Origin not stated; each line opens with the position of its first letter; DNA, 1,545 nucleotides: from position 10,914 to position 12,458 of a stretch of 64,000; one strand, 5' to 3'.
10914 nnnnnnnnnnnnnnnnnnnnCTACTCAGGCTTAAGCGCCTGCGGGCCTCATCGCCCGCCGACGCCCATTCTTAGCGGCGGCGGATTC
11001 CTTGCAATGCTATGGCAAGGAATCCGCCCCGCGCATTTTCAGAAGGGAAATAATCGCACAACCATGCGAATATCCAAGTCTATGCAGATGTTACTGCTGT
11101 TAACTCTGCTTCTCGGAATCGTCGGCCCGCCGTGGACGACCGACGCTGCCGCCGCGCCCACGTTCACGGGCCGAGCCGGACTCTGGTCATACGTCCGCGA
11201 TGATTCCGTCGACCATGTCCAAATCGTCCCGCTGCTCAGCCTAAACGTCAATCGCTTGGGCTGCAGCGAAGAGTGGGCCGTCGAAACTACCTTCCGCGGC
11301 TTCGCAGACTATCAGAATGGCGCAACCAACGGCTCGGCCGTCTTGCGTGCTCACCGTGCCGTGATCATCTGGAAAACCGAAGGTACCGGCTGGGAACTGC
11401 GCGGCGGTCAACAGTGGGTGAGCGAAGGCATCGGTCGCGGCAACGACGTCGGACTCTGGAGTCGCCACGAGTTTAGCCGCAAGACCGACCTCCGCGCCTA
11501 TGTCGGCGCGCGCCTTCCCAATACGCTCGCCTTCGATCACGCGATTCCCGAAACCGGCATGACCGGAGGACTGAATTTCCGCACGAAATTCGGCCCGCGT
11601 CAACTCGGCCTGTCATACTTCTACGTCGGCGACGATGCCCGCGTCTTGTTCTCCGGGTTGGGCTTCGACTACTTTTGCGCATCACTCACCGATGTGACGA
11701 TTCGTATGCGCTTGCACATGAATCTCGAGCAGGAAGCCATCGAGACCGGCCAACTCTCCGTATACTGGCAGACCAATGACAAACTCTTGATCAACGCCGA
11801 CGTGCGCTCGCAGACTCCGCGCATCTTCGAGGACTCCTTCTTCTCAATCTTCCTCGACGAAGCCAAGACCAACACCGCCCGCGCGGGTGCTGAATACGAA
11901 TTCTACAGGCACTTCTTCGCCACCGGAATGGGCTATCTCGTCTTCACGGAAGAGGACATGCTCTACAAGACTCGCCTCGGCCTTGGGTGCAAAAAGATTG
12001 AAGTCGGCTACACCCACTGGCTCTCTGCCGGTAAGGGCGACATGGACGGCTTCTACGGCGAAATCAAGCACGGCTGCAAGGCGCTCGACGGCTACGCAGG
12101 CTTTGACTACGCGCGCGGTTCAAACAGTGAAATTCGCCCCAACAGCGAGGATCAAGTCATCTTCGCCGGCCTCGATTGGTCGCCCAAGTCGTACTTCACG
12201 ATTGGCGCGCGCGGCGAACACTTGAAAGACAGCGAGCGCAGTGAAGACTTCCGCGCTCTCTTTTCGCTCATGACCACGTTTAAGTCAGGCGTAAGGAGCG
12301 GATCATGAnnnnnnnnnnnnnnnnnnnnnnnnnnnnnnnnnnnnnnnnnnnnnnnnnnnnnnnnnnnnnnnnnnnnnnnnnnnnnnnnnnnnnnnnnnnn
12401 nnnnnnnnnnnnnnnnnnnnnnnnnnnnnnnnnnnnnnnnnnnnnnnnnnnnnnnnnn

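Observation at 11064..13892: Porin-cytochrome (Pcc)-like trio in the Geobacter ombB-omaB-omcB order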

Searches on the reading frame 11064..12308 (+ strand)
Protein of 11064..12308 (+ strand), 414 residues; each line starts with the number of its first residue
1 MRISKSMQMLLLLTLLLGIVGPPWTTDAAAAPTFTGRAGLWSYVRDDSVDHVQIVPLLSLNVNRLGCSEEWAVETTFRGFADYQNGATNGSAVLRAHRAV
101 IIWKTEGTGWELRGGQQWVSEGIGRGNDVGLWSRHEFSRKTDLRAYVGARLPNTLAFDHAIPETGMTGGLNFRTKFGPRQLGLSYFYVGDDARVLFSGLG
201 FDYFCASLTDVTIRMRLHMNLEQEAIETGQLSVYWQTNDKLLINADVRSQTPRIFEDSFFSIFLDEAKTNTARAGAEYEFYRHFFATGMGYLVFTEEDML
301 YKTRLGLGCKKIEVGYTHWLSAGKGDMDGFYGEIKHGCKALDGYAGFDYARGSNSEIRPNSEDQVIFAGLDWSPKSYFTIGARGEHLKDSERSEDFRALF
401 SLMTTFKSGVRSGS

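Call 8: search_protein_families(library=pfam, proteins=[window:11064-12308:+], max_evalue=0.01)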
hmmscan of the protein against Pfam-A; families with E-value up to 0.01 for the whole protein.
window:11064-12308:+ (414 aa): 0 families

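Call 9: search_protein_families(library=ncbifam, proteins=[window:11064-12308:+], max_evalue=0.01)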
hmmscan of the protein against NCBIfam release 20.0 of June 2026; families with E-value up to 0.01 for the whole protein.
window:11064-12308:+ (414 aa): 0 families

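Call 10: find_homologous_proteins(query=window:11064-12305:+, max_evalue=0.001)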
Query window:11064-12305:+ (414 aa): 46 proteins with E <= 0.001 among 7759 candidates.
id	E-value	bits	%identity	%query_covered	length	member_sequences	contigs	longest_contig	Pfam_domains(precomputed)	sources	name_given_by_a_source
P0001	7.4e-257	870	92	96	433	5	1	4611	-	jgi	-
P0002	2.1e-181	622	64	100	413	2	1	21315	-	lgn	-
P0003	1.9e-170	585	62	100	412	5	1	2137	-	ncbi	-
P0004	1.3e-169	583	61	100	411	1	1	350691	-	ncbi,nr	ncbi:MAG: hypothetical protein IPP40_04245 [bacterium]|nr:hypothetical protein [bacterium]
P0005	6.4e-168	577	61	98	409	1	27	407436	-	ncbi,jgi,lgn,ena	-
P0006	3.5e-162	558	62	93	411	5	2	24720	-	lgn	-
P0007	1.4e-160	553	61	94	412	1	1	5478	-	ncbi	-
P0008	9.5e-157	540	59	98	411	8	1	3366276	-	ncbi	-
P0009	1.8e-156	539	56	99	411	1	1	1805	-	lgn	-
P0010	2.3e-156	539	59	93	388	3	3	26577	-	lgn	-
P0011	1.8e-152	526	57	93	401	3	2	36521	-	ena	-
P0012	3.9e-150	519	58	98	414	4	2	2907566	-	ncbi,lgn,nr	ncbi:hypothetical protein KJZ99_09840 [bacterium]|nr:hypothetical protein [bacterium]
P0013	2.7e-147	509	56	96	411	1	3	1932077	-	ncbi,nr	ncbi:MAG: hypothetical protein H6506_02190 [Calditrichaeota bacterium]|nr:hypothetical protein [Cald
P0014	1.8e-144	500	56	97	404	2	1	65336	-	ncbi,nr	ncbi:hypothetical protein IT157_09705 [bacterium]|nr:hypothetical protein [bacterium]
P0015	1.8e-143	497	58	91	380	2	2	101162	-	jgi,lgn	-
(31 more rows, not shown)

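Call 13: find_encoding_contigs(protein=P0008, flank=10000, max_places=3)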
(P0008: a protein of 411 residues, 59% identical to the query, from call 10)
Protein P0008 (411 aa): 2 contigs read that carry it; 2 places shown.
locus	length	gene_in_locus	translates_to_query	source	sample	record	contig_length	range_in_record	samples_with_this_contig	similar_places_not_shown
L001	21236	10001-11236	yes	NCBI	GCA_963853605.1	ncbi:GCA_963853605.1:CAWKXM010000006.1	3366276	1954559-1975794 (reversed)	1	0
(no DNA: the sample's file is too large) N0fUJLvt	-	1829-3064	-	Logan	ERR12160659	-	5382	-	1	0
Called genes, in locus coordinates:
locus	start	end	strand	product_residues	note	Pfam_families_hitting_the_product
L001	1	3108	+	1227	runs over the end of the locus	PF02574:S-methyl_trans, PF00809:Pterin_bind, PF02607:B12-binding_2, PF02310:B12-binding, PF02965:Met_synt_B12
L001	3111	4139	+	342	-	PF01212:Beta_elim_lyase, PF01053:Cys_Met_Meta_PP (weak)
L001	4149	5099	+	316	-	-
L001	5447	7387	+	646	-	PF03264:Cytochrom_NNT, PF02085:Cytochrom_CIII (faint), PF14522:Cytochrome_C7 (faint), PF14537:Cytochrom_c3_2 (faint), PF22113:Mtrc-MtrF_II-IV_dom (faint)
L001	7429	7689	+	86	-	PF12728:HTH_17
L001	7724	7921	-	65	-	-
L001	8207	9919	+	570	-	PF00801:PKD (weak), PF22113:Mtrc-MtrF_II-IV_dom (faint), PF14522:Cytochrome_C7 (faint), PF14537:Cytochrom_c3_2 (faint), PF13435:Cytochrome_C554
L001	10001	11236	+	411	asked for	-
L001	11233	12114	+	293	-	PF02085:Cytochrom_CIII (faint), PF14522:Cytochrome_C7 (faint), PF22113:Mtrc-MtrF_II-IV_dom (weak), PF14537:Cytochrom_c3_2 (faint)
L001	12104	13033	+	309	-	PF02085:Cytochrom_CIII (faint), PF14522:Cytochrome_C7 (faint)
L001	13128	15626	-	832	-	PF02085:Cytochrom_CIII (faint), PF09699:Paired_CXXCH_1 (faint), PF14522:Cytochrome_C7 (faint), PF14537:Cytochrom_c3_2 (faint), PF22113:Mtrc-MtrF_II-IV_dom (faint), PF01292:Ni_hydr_CYTB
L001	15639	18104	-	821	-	PF02085:Cytochrom_CIII (faint), PF09699:Paired_CXXCH_1 (faint), PF14522:Cytochrome_C7 (faint), PF14537:Cytochrom_c3_2 (faint), PF22113:Mtrc-MtrF_II-IV_dom (faint), PF01292:Ni_hydr_CYTB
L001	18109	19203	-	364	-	PF02085:Cytochrom_CIII, PF14522:Cytochrome_C7 (weak)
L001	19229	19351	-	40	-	-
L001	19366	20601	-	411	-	PF03916:NrfD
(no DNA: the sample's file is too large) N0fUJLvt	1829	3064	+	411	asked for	-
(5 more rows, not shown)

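Call 16: find_encoding_contigs(protein=P0001, flank=10000, max_places=3)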
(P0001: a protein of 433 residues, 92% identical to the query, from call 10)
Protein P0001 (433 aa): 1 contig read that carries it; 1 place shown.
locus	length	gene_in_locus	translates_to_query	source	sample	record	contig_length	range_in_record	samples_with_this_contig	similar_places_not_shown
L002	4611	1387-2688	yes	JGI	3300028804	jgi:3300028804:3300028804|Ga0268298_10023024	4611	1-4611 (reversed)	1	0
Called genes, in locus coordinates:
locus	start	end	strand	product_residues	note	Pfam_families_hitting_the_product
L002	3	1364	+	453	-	?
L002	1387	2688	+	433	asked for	-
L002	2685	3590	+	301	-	PF14522:Cytochrome_C7 (weak), PF14537:Cytochrom_c3_2 (faint)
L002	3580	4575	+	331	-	PF02085:Cytochrom_CIII (faint), PF14522:Cytochrome_C7 (faint), PF14537:Cytochrom_c3_2 (faint)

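Call 17: find_encoding_contigs(protein=P0002, flank=10000, max_places=2)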
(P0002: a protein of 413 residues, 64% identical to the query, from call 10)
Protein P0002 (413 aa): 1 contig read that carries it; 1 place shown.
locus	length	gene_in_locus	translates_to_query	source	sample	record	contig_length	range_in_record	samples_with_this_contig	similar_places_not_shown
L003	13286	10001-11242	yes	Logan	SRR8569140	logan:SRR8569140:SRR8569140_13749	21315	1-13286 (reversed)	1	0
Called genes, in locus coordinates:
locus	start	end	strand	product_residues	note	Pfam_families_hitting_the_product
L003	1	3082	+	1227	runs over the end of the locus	PF02574:S-methyl_trans, PF00809:Pterin_bind, PF02607:B12-binding_2, PF02310:B12-binding, PF02965:Met_synt_B12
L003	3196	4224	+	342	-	PF01212:Beta_elim_lyase, PF01053:Cys_Met_Meta_PP (weak)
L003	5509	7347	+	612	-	PF03264:Cytochrom_NNT, PF14522:Cytochrome_C7 (faint), PF14537:Cytochrom_c3_2 (faint), PF22113:Mtrc-MtrF_II-IV_dom (faint), PF02085:Cytochrom_CIII (weak)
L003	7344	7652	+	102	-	PF12728:HTH_17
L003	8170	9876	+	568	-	PF00801:PKD (weak), PF17963:Big_9 (weak), PF18911:PKD_4 (weak), PF14522:Cytochrome_C7 (faint), PF14537:Cytochrom_c3_2 (faint), PF13435:Cytochrome_C554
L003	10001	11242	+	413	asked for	-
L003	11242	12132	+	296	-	PF02085:Cytochrom_CIII (faint), PF14522:Cytochrome_C7 (faint), PF22113:Mtrc-MtrF_II-IV_dom (weak), PF14537:Cytochrom_c3_2 (faint)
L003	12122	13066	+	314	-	PF14522:Cytochrome_C7 (faint)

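Call 26: predict_structure(alignment_id=A1)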
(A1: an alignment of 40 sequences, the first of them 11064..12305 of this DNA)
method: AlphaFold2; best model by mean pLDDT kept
length: 414 residues; sequences in the alignment: 40
mean_pLDDT: 82.1   pTM: 0.71
mean pLDDT of the five models: 82.1, 80.6, 80.0, 79.8, 79.6
residues with pLDDT >= 90: 189; 70-90: 150; 50-70: 37; < 50: 38
segments of 3 or more residues with pLDDT < 50: 1-5, 22-26, 154-161, 252-267, 411-414
pLDDT, mean of each block of 10 residues (from residue 1): 57 71 52 89 81 88 82 89 79 81 91 88 77 95 93 47 79 94 92 86 84 90 85 92 89 41 49 94 94 82 94 93 82 94 94 69 91 95 89 83 85 40
secondary structure, 60 per line:
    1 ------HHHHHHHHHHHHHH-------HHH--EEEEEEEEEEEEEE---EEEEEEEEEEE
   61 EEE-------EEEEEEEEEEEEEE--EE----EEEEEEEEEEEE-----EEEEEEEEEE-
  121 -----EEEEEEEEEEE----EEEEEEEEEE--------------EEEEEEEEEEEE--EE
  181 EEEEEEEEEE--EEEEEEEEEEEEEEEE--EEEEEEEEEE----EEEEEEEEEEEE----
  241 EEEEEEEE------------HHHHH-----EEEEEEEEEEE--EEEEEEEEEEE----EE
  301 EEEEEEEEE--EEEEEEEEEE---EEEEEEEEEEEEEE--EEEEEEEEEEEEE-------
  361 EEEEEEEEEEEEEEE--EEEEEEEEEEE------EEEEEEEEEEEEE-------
elements in order: H7-20 E33-46 E50-63 E71-84 E93-104 E110-119 E126-136 E141-150 E165-176 E179-190 E193-208 E211-220 E225-236 E241-248 H261-265 E271-281 E284-294 E299-309 E312-321 E325-338 E341-353 E361-375 E378-388 E395-407

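Call 29: fold_search(model_id=the predicted structure, library=pdb)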
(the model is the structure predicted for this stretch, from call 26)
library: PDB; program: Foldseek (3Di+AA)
matches with E <= 10: 1094; with E <= 0.001: 280
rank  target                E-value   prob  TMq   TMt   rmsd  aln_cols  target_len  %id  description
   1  3rbh_D                2.1e-09  1.00  0.43  0.43  11.9       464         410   12  Structure of alginate export protein AlgE from Pseudomonas aeruginosa (released 2011-07-27)
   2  3rbh_C                4.0e-09  1.00  0.41  0.42  11.8       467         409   12  Structure of alginate export protein AlgE from Pseudomonas aeruginosa (released 2011-07-27)
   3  3rbh_B                7.6e-09  1.00  0.36  0.35  13.9       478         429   11  Structure of alginate export protein AlgE from Pseudomonas aeruginosa (released 2011-07-27)
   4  4xnl                  1.4e-08  1.00  0.37  0.36  14.1       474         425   13  X-ray structure of AlgE2 (released 2015-06-03)
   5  2qtk_A                1.5e-08  1.00  0.40  0.43  11.6       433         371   10  Crystal Structure of the outer membrane protein opdK from Pseudomonas aeruginosa (released 2008-06-24)
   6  5ldv                  1.7e-08  1.00  0.43  0.44  10.3       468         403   10  Crystal Structures of MOMP from Campylobacter jejuni (released 2016-10-26)
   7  5dl8_A                2.0e-08  1.00  0.40  0.42  14.3       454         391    8  Crystal structure of Acinetobacter baumannii OccAB4 (released 2016-02-03)
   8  5ldt_A                2.1e-08  1.00  0.43  0.44  10.5       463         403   10  Crystal Structures of MOMP from Campylobacter jejuni (released 2016-10-26)
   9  4azl_B                2.4e-08  1.00  0.43  0.42  12.6       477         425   12  In meso structure of alginate transporter, AlgE, from Pseudomoas aeruginosa, PAO1, crystal form 2. (released 2013-07-03)
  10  8bys_A                2.5e-08  1.00  0.34  0.42  12.6       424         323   10  Outer membrane attachment porin OmpM1 from Veillonella parvula, native (released 2023-11-08)
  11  2y2x_A                2.5e-08  1.00  0.39  0.43  13.8       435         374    9  Crystal Structure of Pseudomonas Aeruginosa OpdK with Vanillate (released 2011-12-28)
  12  9fw9_D                2.7e-08  1.00  0.37  0.26  20.0       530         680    9  Cryo-EM structure of the type 1 pilus assembly platform as part of the FimA-bound chaperone-usher pilus complex (FimDH (released 2025-06-04)
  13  2y2x_B                2.9e-08  1.00  0.40  0.43  13.8       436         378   10  Crystal Structure of Pseudomonas Aeruginosa OpdK with Vanillate (released 2011-12-28)
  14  2qtk_B                3.0e-08  1.00  0.39  0.43  13.9       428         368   10  Crystal Structure of the outer membrane protein opdK from Pseudomonas aeruginosa (released 2008-06-24)
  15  4azl_A                3.3e-08  1.00  0.43  0.42  12.6       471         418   11  In meso structure of alginate transporter, AlgE, from Pseudomoas aeruginosa, PAO1, crystal form 2. (released 2013-07-03)
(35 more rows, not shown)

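Call 35: find_related_loci(query=A1, collection=genome_contigs, flank=6000)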
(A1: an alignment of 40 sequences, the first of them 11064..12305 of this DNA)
Query A1 (414 aa) in genome_contigs; peptide patterns used: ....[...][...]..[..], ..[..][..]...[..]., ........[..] (x = any residue, [..] = any of these).
62 stretches matched a pattern; 43 encode a relative of the query (tblastn E <= 1e-3); 42 distinct loci.
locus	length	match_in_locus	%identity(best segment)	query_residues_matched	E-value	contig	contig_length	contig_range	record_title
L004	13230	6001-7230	61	2-414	2e-173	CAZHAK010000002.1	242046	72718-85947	MAG TPA_asm: uncultured Alphaproteobacteria bacterium isolate binchicken_co277_95 genome assembly, contig: NODE_107_leng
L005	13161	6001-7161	62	27-413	1e-167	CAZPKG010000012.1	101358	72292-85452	MAG TPA_asm: uncultured Alphaproteobacteria bacterium isolate binchicken_co199_20 genome assembly, contig: NODE_273_leng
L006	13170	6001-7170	56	10-407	9e-151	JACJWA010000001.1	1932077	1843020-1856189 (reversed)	MAG: Calditrichaeota bacterium isolate HK-STAS-AABM5-4 HK-STAS-AABM5-4_1, whole genome shotgun sequence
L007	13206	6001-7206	56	3-408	5e-148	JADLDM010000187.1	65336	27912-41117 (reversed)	MAG: bacterium isolate SJ276 c_000001721774, whole genome shotgun sequence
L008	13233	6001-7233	61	1-414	3e-175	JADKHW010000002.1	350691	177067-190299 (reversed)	MAG: bacterium isolate Skiv_18-Q3-R9-52_BATAC.286 tig00005846-10-3514420, whole genome shotgun sequence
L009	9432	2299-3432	48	34-412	4e-123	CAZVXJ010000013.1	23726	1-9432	MAG TPA_asm: uncultured Alphaproteobacteria bacterium isolate SRP173033_co3_141 genome assembly, contig: NODE_2437_lengt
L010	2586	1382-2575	42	5-402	3e-101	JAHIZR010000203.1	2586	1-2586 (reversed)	MAG: bacterium isolate Modern_marine.mb.187 Modern_marine.mb.187_k141_852977, whole genome shotgun sequence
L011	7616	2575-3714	40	28-408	2e-97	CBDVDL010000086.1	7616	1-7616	MAG TPA_asm: uncultured Alphaproteobacteria bacterium isolate SRR21487743_binner12_Refined_11 genome assembly, contig: E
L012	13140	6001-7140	41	28-408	2e-97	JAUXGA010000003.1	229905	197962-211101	MAG: bacterium isolate CSMAG_2917 CSMAG_2917_k117_5131059_length_229905_cov_14.9988, whole genome shotgun sequence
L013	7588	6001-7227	40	2-408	2e-95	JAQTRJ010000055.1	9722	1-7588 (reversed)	MAG: bacterium isolate STB_160 NODE_18650_length_9722_cov_2.530589_Sandtown_B, whole genome shotgun sequence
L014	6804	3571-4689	39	35-408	1e-92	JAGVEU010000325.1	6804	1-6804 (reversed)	MAG: Calditrichaeota bacterium isolate DeMMO2_36 c_000000023581, whole genome shotgun sequence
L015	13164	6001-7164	38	19-408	2e-90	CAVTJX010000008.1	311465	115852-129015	MAG: uncultured bacterium isolate MFD05674.bin.2.33 genome assembly, contig: contig_119136, whole genome shotgun sequenc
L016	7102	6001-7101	40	28-395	3e-89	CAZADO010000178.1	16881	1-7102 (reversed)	MAG TPA_asm: uncultured Alphaproteobacteria bacterium isolate SRP185410_co1_298 genome assembly, contig: k141_94268, who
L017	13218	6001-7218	38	7-406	7e-84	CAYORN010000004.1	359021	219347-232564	MAG TPA_asm: uncultured Alphaproteobacteria bacterium isolate SRP302447_co2_208 genome assembly, contig: NODE_74_length_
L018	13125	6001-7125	36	36-408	1e-77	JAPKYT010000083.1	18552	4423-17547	MAG: bacterium isolate LacPavin_0920_SED4_MAG_61_11 LacPavin_0920_SED4_scaffold_1212752, whole genome shotgun sequence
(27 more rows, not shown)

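Call 42: search_solved_structures(query=A1, max_evalue=10)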
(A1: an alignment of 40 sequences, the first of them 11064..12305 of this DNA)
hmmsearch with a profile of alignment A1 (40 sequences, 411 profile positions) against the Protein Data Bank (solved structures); distinct sequences matched with E-value up to 10: 0.

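Call 43: search_solved_structures(query=L002:2685-3587:+, max_evalue=1)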
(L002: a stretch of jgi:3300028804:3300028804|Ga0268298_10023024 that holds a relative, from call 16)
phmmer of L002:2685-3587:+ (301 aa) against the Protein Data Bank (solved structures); distinct sequences matched with E-value up to 1: 15.
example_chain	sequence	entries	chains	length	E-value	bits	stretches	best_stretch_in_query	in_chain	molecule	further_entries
6lod_A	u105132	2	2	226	2.8e-08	37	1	18-149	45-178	MULTIHEME_CYTC domain-containing protein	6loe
8k9e_A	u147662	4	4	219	2e-07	34.2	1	101-151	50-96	Cytochrome c7-like domain-containing protein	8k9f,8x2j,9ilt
6f0k_A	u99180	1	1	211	2.6e-05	27.2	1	34-193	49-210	Cytochrome c family protein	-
6btm_A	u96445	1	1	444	0.0012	21.7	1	103-155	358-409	Alternative Complex III subunit A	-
7c52_C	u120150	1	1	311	0.021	17.7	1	153-210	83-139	Photosynthetic reaction center cytochrome c subunit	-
5b5m_C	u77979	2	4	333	0.025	17.4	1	153-210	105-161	Photosynthetic reaction center cytochrome c subunit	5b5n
3wmm_C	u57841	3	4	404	0.033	17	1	153-210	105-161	Photosynthetic reaction center C subunit | Photosynthetic reaction center cytochrome c subunit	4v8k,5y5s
1kwj_A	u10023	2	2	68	0.051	16.4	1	103-160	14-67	cytochrome c7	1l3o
1eys_C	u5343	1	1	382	0.057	16.3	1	153-210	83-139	PHOTOSYNTHETIC REACTION CENTER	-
1ehj_A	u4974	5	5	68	0.063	16.1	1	103-160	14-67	CYTOCHROME C7 | CYTOCHROME C551.5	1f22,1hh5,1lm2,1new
7vrj_C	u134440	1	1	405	0.097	15.5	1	153-210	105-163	Photosynthetic reaction center cytochrome c subunit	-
8wdu_C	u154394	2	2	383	0.23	14.3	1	154-210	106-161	Photosynthetic reaction center cytochrome c subunit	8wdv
7p48_Z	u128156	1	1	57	0.38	13.6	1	133-159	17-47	50S ribosomal protein L32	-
5ngm_AZ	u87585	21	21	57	0.38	13.6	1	133-159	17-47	50S ribosomal protein L32 | Large ribosomal subunit protein bL32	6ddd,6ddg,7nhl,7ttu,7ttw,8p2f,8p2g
5t7v_LE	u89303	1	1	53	0.43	13.4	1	133-159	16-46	50S ribosomal protein L32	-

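Call 44: search_solved_structures(query=L002:3646-4572:+, max_evalue=1)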
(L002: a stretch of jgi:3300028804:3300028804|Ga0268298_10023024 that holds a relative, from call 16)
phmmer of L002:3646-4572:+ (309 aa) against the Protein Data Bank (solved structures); distinct sequences matched with E-value up to 1: 3.
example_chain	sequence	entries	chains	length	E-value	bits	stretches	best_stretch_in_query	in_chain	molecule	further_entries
5d6v_A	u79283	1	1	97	0.27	13.4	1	180-264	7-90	Carboxysome shell protein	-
4rbv_A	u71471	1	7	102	0.46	12.7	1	185-259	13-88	Propanediol utilization protein PduA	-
1ehj_A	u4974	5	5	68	0.95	11.6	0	104-150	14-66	CYTOCHROME C7 | CYTOCHROME C551.5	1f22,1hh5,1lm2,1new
